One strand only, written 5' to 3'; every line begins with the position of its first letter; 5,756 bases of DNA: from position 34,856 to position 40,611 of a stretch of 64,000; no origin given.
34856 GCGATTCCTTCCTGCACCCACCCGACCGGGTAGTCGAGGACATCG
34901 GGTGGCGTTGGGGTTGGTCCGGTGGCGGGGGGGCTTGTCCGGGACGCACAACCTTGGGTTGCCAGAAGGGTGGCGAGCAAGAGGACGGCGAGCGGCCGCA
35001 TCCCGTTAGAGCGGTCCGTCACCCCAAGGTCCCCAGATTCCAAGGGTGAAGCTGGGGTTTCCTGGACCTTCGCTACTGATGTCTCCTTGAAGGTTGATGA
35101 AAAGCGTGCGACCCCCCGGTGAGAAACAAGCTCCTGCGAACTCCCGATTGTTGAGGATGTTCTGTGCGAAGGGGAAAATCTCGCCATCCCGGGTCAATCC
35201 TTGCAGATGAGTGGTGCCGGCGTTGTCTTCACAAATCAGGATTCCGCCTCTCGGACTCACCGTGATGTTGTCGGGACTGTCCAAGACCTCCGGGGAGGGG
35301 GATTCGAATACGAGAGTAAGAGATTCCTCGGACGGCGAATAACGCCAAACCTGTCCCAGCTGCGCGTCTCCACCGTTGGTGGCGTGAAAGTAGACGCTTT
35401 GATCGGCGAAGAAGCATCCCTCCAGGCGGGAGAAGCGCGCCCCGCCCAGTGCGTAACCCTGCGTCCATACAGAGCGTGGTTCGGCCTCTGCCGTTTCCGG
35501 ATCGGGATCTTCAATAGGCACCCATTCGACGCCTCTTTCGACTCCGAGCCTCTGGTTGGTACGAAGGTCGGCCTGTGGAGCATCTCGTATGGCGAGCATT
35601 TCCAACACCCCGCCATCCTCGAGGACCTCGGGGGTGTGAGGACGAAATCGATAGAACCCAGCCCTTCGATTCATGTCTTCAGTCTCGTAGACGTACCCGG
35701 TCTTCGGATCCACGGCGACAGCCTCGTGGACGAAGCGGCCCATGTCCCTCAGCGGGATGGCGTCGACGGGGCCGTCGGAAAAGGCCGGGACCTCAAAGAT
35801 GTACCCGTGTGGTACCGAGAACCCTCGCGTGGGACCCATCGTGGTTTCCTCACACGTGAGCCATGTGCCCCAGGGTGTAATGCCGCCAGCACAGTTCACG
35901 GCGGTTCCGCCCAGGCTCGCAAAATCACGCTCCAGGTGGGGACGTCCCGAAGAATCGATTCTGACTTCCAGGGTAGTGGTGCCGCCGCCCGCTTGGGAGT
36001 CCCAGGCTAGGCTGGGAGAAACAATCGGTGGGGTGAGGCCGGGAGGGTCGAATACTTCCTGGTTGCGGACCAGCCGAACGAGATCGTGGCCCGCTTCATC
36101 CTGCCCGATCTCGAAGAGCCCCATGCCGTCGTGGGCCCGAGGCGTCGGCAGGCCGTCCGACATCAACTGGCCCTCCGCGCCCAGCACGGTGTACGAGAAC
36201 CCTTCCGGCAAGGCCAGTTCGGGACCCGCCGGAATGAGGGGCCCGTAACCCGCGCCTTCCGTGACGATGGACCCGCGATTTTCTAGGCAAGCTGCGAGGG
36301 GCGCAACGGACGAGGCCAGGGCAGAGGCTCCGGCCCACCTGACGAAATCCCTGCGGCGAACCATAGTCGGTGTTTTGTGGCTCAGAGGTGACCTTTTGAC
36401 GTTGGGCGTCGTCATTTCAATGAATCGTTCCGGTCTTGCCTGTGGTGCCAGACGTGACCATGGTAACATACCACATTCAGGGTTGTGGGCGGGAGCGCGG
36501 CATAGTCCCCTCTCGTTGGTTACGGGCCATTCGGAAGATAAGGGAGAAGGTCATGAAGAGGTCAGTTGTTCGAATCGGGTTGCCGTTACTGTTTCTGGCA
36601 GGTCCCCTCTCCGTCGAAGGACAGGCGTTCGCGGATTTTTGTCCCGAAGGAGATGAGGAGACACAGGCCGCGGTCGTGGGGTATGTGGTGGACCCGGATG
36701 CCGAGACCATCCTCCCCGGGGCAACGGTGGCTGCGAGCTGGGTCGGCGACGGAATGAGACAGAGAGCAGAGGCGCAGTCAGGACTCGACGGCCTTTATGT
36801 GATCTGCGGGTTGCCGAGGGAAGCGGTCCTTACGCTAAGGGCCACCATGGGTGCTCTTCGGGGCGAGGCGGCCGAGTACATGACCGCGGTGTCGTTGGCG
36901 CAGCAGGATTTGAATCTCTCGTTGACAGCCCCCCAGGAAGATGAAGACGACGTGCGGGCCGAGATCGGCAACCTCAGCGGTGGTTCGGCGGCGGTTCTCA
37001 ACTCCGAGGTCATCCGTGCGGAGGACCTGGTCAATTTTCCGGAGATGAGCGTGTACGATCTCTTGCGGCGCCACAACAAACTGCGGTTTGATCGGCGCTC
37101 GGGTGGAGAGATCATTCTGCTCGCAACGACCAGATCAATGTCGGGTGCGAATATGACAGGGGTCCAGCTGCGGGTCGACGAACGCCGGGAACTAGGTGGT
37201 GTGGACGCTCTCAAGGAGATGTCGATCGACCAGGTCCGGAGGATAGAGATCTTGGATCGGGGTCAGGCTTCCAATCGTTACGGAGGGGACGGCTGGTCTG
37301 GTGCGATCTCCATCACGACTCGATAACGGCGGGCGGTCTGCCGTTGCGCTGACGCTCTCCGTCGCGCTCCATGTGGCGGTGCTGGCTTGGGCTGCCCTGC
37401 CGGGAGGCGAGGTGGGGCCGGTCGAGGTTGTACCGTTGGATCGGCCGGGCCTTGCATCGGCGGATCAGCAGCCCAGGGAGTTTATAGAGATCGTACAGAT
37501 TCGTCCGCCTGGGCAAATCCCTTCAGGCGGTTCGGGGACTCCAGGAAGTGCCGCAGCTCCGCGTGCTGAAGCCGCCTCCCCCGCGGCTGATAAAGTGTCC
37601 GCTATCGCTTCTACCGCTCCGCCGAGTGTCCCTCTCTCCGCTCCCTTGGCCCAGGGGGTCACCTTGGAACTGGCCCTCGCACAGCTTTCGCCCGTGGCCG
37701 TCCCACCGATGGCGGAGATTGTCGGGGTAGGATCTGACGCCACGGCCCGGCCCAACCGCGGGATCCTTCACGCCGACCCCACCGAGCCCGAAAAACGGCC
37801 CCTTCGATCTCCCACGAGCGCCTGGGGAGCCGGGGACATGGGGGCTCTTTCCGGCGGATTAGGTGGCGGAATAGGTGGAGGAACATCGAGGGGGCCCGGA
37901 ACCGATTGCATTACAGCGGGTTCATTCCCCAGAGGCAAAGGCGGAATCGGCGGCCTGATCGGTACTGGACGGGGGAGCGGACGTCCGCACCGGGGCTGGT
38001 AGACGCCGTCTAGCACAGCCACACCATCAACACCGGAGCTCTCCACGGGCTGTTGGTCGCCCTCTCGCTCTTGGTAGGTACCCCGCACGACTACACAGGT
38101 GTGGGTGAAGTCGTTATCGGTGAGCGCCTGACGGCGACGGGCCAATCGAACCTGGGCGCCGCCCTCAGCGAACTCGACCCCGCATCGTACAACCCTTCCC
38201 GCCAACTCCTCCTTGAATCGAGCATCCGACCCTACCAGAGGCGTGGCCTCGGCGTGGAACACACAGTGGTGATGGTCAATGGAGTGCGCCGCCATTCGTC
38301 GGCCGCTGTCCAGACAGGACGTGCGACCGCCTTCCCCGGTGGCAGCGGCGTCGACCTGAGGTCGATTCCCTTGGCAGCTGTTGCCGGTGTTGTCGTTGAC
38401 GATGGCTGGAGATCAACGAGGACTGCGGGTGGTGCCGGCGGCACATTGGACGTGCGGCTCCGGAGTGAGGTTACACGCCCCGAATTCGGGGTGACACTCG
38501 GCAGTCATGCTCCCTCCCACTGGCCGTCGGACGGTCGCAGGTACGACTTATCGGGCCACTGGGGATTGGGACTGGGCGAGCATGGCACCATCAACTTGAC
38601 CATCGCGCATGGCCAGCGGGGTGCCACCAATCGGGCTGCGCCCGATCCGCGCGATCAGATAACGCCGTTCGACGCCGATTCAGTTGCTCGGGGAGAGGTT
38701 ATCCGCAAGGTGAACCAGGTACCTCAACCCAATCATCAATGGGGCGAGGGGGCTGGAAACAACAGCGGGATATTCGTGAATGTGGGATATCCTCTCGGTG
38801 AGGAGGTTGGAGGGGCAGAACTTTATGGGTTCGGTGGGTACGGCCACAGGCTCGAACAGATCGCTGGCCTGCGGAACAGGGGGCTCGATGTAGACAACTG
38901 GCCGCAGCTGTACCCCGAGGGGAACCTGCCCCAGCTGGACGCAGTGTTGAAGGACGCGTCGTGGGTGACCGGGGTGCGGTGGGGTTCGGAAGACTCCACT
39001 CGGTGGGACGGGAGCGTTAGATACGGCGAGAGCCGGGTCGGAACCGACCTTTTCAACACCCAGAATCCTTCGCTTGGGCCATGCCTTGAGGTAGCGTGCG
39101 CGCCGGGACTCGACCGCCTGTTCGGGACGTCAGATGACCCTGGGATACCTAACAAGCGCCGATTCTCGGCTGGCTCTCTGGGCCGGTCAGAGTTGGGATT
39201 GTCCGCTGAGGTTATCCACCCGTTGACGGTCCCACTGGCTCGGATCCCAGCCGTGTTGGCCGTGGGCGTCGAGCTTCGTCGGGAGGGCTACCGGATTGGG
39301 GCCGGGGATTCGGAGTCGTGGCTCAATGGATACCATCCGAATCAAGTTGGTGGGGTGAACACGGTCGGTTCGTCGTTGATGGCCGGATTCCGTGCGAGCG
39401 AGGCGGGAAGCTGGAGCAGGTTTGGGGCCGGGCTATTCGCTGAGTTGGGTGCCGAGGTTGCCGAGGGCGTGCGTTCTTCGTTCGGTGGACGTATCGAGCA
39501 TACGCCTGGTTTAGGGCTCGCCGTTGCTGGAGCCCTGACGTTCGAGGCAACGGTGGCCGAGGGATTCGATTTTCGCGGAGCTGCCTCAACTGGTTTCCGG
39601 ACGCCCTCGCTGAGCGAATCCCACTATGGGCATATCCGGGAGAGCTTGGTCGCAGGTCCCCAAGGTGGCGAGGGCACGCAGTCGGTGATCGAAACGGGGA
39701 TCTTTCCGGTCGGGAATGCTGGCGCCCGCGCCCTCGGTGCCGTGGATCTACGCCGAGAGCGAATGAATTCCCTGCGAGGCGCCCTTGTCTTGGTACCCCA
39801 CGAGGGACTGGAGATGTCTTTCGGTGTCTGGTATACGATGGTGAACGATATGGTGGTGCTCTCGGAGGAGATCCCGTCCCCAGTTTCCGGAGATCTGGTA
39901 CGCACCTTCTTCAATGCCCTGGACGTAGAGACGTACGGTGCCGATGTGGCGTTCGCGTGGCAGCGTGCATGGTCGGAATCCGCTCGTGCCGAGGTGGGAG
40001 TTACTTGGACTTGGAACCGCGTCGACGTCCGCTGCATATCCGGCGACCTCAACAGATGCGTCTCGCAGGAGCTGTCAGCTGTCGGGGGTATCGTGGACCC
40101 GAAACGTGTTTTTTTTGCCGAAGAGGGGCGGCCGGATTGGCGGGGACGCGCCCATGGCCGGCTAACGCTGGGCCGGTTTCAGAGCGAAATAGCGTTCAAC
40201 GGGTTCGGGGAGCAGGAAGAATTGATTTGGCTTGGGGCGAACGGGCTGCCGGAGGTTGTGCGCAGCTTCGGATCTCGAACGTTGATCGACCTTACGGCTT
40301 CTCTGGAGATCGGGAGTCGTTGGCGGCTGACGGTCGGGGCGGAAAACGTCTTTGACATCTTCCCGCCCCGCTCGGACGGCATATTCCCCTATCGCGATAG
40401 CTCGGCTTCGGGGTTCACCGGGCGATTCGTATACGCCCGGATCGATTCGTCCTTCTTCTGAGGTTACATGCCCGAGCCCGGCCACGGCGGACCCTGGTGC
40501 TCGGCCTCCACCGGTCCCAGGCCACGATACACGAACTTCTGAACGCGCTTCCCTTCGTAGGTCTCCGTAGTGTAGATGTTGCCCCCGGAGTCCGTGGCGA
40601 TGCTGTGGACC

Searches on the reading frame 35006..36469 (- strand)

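Call 32: search_protein_families(library=pfam, proteins=[window:35006-36469:-], max_evalue=0.0001)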
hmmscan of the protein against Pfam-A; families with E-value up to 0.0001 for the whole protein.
window:35006-36469:- (487 aa): 1 family
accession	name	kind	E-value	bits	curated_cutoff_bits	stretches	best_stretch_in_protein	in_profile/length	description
PF05787.19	PhoX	-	2.7e-73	248.3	24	1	75-461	3-512/515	Alkaline phosphatase PhoX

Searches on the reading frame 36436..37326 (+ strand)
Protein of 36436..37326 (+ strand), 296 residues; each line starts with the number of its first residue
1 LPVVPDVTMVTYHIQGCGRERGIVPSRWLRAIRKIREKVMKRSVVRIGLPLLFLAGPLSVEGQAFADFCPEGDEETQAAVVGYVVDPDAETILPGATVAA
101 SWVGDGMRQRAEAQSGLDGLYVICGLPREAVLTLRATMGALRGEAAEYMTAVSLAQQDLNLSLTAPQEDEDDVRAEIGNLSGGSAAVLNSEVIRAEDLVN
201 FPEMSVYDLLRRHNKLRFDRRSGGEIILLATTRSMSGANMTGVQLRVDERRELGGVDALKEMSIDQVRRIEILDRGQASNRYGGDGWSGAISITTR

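Call 32: search_protein_families(library=pfam, proteins=[window:36436-37326:+], max_evalue=0.0001)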
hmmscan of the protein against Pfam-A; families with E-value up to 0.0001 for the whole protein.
window:36436-37326:+ (296 aa): 2 families
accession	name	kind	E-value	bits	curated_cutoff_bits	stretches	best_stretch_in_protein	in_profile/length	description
PF07715.20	Plug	-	5.4e-06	27.3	23.9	1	190-289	9-106/107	TonB-dependent Receptor Plug Domain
PF13620.12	CarboxypepD_reg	-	7.5e-05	23.4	32.3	0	80-163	2-81/82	Carboxypeptidase regulatory-like domain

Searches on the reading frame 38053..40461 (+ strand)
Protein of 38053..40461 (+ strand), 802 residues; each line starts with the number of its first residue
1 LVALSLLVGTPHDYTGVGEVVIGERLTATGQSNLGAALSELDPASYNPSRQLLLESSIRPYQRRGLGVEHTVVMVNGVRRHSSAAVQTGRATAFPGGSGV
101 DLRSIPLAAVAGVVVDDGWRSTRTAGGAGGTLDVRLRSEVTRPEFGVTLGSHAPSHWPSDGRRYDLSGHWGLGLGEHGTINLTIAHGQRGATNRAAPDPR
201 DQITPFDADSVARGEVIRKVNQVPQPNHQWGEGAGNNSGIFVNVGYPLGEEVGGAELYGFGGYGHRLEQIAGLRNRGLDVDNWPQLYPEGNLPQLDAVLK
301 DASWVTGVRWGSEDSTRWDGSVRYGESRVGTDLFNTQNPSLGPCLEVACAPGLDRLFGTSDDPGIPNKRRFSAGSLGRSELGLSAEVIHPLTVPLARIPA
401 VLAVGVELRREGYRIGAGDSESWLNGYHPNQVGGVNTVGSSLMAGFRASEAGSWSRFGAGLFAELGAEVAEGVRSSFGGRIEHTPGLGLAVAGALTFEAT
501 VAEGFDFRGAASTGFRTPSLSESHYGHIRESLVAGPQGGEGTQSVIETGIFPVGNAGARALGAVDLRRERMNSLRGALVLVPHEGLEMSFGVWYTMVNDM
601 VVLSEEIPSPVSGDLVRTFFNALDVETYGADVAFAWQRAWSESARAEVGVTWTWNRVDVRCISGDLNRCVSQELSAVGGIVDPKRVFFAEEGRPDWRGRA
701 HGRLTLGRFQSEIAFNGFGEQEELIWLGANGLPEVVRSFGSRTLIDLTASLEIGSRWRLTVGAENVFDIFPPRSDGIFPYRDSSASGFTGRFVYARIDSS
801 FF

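Call 11: search_protein_families(library=pfam, proteins=[window:38053-40461:+], max_evalue=0.001)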
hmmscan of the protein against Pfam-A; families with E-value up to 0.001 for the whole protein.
window:38053-40461:+ (802 aa): 1 family
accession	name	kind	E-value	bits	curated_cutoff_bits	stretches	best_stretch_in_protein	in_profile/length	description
PF00593.30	TonB_dep_Rec_b-barrel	-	8.1e-16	59.3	27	1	273-766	34-436/436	TonB dependent receptor-like, beta-barrel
